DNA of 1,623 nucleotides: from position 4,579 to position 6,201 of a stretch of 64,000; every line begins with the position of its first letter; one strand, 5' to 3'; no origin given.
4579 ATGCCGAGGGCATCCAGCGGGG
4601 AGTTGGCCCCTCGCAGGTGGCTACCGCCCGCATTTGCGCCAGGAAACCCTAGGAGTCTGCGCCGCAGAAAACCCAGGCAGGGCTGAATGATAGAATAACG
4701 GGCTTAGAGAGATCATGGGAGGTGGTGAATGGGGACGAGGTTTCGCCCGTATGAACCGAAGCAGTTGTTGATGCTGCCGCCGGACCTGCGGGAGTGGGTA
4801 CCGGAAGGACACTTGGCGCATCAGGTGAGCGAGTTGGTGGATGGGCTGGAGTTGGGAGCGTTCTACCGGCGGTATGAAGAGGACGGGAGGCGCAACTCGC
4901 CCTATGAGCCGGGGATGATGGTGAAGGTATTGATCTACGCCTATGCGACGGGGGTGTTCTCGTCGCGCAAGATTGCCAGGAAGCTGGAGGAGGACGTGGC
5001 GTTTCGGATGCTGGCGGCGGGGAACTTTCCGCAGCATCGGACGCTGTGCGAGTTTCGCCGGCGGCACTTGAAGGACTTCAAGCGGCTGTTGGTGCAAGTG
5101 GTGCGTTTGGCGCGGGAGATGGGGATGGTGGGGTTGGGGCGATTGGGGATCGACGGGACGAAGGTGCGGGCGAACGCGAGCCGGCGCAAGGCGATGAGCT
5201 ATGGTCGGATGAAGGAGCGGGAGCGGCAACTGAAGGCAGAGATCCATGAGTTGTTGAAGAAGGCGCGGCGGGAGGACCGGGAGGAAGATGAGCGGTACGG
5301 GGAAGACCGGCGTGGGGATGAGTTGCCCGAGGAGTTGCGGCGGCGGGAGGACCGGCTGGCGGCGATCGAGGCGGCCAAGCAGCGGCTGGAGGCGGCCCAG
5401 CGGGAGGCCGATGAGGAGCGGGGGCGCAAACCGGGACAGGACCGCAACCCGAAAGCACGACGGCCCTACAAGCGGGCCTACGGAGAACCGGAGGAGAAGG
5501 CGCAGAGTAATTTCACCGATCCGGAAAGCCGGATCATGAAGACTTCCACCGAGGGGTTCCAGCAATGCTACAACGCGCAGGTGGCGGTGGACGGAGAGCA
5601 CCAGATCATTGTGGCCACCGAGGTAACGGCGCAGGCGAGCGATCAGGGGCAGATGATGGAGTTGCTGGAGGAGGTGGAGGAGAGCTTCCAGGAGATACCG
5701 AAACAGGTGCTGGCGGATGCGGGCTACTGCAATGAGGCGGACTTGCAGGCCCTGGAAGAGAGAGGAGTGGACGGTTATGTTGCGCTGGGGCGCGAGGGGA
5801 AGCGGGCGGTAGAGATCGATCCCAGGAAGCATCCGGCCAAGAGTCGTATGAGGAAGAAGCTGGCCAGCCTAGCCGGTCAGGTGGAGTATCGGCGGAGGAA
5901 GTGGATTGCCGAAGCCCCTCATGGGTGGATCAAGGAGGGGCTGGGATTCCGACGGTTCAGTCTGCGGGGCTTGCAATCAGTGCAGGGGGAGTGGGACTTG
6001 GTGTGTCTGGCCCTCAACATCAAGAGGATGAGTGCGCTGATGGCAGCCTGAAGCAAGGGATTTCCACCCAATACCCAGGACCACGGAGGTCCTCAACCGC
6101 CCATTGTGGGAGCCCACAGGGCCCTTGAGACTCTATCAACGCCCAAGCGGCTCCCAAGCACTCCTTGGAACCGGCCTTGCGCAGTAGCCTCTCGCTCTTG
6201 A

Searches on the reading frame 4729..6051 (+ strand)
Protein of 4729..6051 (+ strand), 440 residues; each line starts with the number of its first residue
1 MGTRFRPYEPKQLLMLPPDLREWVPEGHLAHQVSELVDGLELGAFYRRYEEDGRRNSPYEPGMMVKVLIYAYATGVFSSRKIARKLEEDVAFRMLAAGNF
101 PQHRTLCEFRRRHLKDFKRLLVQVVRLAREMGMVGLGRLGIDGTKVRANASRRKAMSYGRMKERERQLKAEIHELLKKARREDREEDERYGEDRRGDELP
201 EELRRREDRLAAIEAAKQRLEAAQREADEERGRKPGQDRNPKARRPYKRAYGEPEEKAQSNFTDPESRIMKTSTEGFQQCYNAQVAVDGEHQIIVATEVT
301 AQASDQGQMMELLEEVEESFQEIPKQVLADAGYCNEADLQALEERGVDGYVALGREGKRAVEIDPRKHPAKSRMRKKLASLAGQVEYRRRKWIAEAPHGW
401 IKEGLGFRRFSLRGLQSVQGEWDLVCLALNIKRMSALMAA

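Call 42: search_protein_families(library=ncbifam, proteins=[window:4729-6051:+])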
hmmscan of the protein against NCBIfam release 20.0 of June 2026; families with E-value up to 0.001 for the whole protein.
window:4729-6051:+ (440 aa): 8 families
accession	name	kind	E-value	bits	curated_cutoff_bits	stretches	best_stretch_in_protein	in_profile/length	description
NF033551.1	transpos_IS1182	equivalog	3.7e-115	385.6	270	2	7-357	1-345/488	IS1182 family transposase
NF033581.1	transpos_IS5_4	equivalog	5.2e-14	52.3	140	1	43-431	15-284/285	IS5 family transposase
NF033593.1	transpos_ISNCY_1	equivalog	1.5e-10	40.3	325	1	182-435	199-443/444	ISNCY family transposase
NF033579.1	transpos_IS5_2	equivalog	8.7e-09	35.3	140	1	274-432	133-288/289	IS5 family transposase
NF033539.1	transpos_IS1380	equivalog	2.6e-06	26.3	180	0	279-392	158-283/419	IS1380 family transposase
NF033580.1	transpos_IS5_3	equivalog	9.2e-06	25.4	110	1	269-364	118-207/258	IS5 family transposase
NF033592.1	transpos_IS4_1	equivalog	0.00013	21.2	115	0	283-357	140-209/332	IS4 family transposase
NF033578.1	transpos_IS5_1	equivalog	0.00013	21.2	275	1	284-435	287-417/419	IS5 family transposase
